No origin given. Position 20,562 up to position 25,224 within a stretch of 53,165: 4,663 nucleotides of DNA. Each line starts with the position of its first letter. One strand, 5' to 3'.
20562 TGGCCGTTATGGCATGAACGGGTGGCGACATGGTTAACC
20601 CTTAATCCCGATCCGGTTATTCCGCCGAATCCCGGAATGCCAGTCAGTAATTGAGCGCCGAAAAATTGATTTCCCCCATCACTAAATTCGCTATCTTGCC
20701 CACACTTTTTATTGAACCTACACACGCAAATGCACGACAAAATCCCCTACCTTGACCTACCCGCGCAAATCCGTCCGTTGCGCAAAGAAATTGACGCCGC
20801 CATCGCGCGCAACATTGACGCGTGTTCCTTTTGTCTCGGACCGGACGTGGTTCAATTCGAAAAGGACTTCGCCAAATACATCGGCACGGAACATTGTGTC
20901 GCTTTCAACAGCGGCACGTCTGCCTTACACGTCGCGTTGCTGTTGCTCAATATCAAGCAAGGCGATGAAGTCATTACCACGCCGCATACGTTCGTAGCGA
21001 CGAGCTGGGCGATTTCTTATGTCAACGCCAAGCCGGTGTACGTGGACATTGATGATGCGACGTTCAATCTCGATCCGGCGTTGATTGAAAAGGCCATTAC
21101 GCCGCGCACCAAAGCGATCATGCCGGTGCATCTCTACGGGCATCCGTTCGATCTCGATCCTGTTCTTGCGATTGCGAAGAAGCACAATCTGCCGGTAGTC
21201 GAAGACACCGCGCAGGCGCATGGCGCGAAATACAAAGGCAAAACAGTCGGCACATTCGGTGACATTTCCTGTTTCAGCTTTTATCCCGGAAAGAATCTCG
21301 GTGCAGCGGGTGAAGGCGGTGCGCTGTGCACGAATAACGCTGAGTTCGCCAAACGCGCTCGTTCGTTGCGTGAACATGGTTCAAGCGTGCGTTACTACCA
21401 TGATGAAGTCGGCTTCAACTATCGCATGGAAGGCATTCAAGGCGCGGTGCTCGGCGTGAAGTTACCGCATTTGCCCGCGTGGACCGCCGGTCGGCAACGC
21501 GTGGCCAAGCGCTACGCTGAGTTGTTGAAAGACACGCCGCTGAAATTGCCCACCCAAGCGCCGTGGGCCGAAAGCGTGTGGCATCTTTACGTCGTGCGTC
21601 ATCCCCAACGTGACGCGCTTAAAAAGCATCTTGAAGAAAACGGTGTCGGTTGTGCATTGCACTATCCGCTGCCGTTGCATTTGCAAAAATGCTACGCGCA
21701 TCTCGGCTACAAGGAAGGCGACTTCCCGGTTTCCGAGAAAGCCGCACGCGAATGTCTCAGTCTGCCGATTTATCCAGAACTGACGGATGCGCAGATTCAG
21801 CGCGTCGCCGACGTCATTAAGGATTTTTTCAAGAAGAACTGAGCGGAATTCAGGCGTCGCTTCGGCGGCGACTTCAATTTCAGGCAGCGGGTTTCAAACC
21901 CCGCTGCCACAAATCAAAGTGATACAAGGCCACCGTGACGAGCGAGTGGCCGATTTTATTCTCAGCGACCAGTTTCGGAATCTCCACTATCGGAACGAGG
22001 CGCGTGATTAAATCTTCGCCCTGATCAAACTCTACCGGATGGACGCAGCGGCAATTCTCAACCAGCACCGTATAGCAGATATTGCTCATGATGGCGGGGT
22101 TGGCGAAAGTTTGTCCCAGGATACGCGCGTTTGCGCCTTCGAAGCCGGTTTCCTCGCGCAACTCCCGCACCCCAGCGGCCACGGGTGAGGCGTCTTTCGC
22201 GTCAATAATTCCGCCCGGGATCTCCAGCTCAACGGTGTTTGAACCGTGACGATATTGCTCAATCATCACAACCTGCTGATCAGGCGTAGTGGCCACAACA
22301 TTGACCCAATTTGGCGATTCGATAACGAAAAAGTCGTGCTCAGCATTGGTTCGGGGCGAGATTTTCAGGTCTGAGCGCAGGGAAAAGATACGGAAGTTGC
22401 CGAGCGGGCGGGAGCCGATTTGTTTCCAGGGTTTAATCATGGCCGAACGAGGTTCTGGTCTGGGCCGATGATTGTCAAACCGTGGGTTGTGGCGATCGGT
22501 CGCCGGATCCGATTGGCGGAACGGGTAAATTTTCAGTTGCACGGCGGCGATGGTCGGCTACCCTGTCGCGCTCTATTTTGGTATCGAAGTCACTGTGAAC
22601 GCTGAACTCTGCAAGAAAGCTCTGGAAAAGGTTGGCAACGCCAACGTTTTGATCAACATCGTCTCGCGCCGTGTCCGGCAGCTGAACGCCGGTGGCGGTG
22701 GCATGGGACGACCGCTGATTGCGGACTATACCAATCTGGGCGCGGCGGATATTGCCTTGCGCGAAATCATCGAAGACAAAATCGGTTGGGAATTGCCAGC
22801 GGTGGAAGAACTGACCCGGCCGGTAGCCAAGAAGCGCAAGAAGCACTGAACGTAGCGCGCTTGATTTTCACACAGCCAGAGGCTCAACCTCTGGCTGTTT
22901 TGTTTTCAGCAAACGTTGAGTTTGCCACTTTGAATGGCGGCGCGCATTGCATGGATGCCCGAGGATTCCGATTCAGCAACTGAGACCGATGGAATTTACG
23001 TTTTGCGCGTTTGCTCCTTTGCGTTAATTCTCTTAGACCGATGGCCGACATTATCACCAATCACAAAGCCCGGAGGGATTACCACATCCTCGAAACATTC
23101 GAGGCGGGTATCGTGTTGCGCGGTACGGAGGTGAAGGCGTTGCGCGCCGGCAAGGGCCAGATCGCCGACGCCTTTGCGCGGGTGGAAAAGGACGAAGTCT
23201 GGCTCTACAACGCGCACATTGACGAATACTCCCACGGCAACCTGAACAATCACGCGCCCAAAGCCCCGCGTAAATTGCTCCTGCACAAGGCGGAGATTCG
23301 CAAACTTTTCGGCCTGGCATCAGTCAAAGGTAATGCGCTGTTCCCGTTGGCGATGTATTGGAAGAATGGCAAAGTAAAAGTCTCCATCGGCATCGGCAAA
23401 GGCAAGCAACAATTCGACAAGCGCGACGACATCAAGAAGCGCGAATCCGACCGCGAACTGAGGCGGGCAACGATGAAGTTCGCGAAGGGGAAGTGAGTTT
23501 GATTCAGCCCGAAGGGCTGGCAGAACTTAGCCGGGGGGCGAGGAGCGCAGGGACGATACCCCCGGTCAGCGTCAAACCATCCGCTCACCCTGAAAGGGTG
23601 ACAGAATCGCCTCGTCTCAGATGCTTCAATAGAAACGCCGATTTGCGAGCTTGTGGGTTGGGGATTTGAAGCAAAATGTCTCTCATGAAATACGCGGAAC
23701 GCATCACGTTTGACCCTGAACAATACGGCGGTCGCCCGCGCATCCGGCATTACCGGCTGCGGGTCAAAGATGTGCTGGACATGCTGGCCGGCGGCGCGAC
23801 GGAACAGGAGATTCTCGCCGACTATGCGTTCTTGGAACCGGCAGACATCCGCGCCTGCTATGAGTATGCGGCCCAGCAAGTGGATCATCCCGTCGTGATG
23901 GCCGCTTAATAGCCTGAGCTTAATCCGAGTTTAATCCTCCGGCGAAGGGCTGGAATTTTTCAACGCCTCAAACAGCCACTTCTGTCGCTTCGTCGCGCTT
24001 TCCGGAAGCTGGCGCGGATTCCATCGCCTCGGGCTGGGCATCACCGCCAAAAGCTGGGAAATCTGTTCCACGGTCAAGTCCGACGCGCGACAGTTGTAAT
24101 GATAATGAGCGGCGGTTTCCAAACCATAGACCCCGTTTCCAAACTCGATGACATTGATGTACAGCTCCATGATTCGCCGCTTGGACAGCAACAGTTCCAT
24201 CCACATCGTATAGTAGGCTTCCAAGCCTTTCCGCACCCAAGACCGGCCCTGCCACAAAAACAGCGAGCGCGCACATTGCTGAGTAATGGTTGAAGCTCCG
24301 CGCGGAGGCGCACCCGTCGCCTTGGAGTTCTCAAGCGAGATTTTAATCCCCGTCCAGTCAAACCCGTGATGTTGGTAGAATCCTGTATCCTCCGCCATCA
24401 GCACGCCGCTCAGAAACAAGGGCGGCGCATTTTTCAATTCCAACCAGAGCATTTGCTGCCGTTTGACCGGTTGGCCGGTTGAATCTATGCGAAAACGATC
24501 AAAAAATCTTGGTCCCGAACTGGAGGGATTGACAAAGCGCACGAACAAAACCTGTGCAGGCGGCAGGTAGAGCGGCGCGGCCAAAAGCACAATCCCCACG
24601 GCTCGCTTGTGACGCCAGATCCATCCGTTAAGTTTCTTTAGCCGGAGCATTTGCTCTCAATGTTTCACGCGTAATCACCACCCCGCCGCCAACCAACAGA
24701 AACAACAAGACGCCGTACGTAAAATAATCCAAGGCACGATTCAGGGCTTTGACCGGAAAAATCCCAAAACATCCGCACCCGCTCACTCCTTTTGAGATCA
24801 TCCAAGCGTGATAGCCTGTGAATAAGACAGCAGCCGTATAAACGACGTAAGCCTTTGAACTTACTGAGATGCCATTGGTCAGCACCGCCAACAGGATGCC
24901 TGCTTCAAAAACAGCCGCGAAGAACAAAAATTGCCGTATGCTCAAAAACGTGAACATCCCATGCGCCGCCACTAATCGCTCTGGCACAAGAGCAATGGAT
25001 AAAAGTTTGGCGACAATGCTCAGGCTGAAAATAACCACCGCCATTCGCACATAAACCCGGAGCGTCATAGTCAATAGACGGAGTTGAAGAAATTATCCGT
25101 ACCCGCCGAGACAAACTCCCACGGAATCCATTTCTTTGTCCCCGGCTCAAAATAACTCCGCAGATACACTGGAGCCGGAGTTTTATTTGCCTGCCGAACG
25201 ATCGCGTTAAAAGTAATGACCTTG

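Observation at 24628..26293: Candidate undescribed module: secreted Cys/Ser-rich 65-aa micro-protein, unknown membrane-anchored protein and MauE/DoxX redox membrane protein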

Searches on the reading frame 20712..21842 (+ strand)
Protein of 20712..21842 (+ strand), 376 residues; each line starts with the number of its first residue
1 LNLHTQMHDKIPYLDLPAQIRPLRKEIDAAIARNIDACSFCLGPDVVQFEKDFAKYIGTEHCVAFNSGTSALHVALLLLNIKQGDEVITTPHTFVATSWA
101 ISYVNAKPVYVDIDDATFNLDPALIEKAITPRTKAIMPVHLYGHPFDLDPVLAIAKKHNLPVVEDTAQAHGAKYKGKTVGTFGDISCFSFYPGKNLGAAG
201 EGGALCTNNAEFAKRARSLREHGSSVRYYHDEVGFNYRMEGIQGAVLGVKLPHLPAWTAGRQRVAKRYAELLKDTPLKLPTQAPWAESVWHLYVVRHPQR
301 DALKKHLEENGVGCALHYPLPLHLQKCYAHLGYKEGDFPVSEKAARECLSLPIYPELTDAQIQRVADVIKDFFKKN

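Call 87: search_protein_families(library=pfam, proteins=[window:20712-21842:+], max_evalue=0.001)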
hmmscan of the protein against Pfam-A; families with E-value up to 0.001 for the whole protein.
window:20712-21842:+ (376 aa): 5 families
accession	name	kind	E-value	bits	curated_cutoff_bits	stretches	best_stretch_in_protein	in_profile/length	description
PF01041.23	DegT_DnrJ_EryC1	-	2.7e-129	431.9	19.8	1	24-369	4-359/360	DegT/DnrJ/EryC1/StrS aminotransferase family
PF01053.26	Cys_Met_Meta_PP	-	3.5e-11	42.7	27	1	44-217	52-223/381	Cys/Met metabolism PLP-dependent enzyme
PF00155.27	Aminotran_1_2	-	1.2e-08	35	19.7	1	32-225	29-250/361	Aminotransferase class I and II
PF01212.27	Beta_elim_lyase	-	1.4e-07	31.6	27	1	37-227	25-231/288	Beta-eliminating lyase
PF00266.25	Aminotran_5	-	5.4e-05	22.8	21.5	1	45-171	44-181/371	Aminotransferase class-V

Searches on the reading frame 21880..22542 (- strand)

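Call 87: search_protein_families(library=pfam, proteins=[window:21880-22542:-], max_evalue=0.001)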
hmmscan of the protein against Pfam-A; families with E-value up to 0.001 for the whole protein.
window:21880-22542:- (220 aa): 1 family
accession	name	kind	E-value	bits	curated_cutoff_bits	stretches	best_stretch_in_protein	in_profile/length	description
PF00293.34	NUDIX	-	5.7e-11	43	21.1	1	80-164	6-93/134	NUDIX domain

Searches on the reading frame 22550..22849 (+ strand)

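Call 87: search_protein_families(library=pfam, proteins=[window:22550-22849:+], max_evalue=0.001)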
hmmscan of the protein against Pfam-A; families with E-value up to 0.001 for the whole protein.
window:22550-22849:+ (99 aa): 1 family
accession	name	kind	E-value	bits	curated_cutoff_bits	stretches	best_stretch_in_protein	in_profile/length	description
PF01192.27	RNA_pol_Rpb6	-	1.3e-05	25.5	26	1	25-78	3-51/53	RNA polymerase Rpb6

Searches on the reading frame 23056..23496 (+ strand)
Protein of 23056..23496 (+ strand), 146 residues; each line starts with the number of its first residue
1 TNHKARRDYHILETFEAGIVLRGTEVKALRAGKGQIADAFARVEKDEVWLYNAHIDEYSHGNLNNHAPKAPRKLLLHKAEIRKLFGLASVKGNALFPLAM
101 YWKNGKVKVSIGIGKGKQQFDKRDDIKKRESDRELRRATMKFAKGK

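Call 87: search_protein_families(library=pfam, proteins=[window:23056-23496:+], max_evalue=0.001)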
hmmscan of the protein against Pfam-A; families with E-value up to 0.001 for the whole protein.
window:23056-23496:+ (146 aa): 1 family
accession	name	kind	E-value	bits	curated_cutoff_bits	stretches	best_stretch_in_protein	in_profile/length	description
PF01668.23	SmpB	-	2.1e-55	187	27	1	1-139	3-141/143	SmpB protein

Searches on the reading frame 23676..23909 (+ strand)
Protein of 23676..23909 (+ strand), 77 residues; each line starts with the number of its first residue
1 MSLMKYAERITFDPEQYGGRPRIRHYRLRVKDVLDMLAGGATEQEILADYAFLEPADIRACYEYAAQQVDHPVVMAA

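Call 87: search_protein_families(library=pfam, proteins=[window:23676-23909:+], max_evalue=0.001)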
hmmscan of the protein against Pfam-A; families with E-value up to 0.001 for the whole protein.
window:23676-23909:+ (77 aa): 1 family
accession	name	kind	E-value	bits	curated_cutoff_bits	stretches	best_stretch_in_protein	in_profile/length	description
PF04255.20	DUF433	-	1.6e-19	69.9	23.6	1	10-65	1-56/56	Protein of unknown function (DUF433)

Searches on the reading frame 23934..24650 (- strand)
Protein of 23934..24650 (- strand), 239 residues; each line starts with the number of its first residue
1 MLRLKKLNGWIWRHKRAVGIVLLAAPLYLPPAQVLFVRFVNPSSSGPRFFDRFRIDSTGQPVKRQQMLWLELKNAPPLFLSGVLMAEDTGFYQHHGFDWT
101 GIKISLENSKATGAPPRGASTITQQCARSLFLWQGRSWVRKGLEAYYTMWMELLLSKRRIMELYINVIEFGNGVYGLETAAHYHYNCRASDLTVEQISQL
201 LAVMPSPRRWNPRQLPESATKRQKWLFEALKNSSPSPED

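Call 4: search_protein_families(library=pfam, proteins=[window:23934-24650:-], max_evalue=1)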
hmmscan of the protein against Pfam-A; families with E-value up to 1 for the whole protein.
seq(239 aa): 1 family
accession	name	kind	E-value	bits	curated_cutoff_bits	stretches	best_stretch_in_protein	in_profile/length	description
PF00912.28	Transgly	-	1.7e-46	158.3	27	1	63-229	10-176/178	Transglycosylase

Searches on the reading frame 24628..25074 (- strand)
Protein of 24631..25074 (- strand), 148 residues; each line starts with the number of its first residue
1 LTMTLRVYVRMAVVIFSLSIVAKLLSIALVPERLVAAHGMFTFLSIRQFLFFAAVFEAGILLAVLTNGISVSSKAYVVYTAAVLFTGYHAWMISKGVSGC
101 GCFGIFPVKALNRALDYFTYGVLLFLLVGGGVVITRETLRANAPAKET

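Call 4: search_protein_families(library=pfam, proteins=[window:24631-25074:-], max_evalue=1)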
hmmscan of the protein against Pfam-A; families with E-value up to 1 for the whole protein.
seq(148 aa): 1 family
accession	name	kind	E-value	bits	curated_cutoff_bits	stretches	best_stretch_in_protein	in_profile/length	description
PF07291.16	MauE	-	0.0032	18.2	27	1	11-128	12-121/128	Methylamine utilisation protein MauE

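Call 5: search_protein_families(library=ncbifam, proteins=[window:24631-25074:-], max_evalue=1)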
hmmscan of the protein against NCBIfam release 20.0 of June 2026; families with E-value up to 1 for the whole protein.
seq(148 aa): 0 families

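Call 15: find_homologous_proteins(query=window:24631-25074:-, max_evalue=0.01)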
Query seq(148 aa) (148 aa): 5 proteins with E <= 0.01 among 438 candidates.
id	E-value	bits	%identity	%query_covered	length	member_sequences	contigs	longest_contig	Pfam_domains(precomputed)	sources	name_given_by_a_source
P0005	1.4e-84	299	100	99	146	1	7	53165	-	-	-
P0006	3.3e-66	239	78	99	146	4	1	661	PF07291.17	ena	-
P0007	4.5e-64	232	75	97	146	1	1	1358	-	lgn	-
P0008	4.7e-61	223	81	99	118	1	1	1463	-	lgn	-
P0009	5.7e-53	196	68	95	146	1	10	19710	-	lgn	-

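Call 23: find_encoding_contigs(protein=P0009, flank=8000, max_places=4)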
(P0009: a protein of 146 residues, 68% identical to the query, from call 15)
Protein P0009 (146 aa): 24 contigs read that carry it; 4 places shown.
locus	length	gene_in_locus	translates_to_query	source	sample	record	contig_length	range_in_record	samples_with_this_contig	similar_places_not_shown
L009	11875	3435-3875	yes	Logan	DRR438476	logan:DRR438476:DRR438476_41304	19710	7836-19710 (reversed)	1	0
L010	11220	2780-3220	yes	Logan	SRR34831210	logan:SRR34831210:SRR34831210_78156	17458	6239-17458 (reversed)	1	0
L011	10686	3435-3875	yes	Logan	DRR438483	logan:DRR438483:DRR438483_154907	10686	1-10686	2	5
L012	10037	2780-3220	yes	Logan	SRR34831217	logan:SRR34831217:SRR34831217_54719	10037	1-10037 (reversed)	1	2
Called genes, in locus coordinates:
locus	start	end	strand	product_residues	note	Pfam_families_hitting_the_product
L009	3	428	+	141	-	?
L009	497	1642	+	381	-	PF01702:TGT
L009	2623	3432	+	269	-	-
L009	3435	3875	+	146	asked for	-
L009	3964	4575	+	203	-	PF00912:Transgly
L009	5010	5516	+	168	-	PF04542:Sigma70_r2, PF08281:Sigma70_r4_2, PF04545:Sigma70_r4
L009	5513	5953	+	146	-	-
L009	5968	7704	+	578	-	-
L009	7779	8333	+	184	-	PF07638:Sigma70_ECF (faint), PF04542:Sigma70_r2, PF08281:Sigma70_r4_2, PF04545:Sigma70_r4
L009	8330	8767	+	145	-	-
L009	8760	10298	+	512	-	-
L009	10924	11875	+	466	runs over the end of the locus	PF01408:GFO_IDH_MocA, PF19051:GFO_IDH_MocA_C2, PF22725:GFO_IDH_MocA_C3, PF02894:GFO_IDH_MocA_C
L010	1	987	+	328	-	?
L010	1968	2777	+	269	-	-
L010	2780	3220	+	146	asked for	-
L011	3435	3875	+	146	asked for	-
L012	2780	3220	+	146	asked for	-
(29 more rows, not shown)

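Call 100: search_protein_families(library=padloc, proteins=[P0005], max_evalue=0.01)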
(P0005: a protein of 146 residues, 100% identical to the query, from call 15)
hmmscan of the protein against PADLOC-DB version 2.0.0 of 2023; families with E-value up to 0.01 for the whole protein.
P0005 (146 aa): 0 families

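Call 105: search_protein_families(library=pfam, alignment_id=A10, max_evalue=1)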
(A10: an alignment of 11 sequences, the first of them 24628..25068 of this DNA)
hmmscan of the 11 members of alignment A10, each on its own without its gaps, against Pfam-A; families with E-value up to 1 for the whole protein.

A. member 1, window:24628-25068:- (146 aa): 1 family
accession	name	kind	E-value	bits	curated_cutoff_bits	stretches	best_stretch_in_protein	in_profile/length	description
PF07291.16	MauE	-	0.0029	18.3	27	1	10-126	13-121/128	Methylamine utilisation protein MauE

B. families by the number of members that match (of 11 scanned): 9 families
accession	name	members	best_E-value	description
PF07291.16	MauE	11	1.2e-16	Methylamine utilisation protein MauE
PF14935.11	TMEM138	2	0.28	Transmembrane protein 138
PF07681.17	DoxX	1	2.7e-07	DoxX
PF24576.1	IR75A_N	1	0.017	Ionotropic receptor 75a N-terminal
PF12666.12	PrgI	1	0.025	PrgI family protein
PF06611.17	DUF1145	1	0.056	Protein of unknown function (DUF1145)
PF13781.11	DoxX_3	1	0.082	DoxX-like family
PF17333.7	DEFB136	1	0.13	Beta defensin 136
PF05545.16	FixQ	1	0.17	Cbb3-type cytochrome oxidase component FixQ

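Call 106: search_solved_structures(query=A10, max_evalue=10)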
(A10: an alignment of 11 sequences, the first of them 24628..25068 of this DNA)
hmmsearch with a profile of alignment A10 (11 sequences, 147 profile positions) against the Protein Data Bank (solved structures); distinct sequences matched with E-value up to 10: 1.
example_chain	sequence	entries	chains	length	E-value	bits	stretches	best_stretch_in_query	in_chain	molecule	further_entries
7rmx_A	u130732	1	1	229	0.17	15.1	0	6-44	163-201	Tunable symmetric protein, D_3_212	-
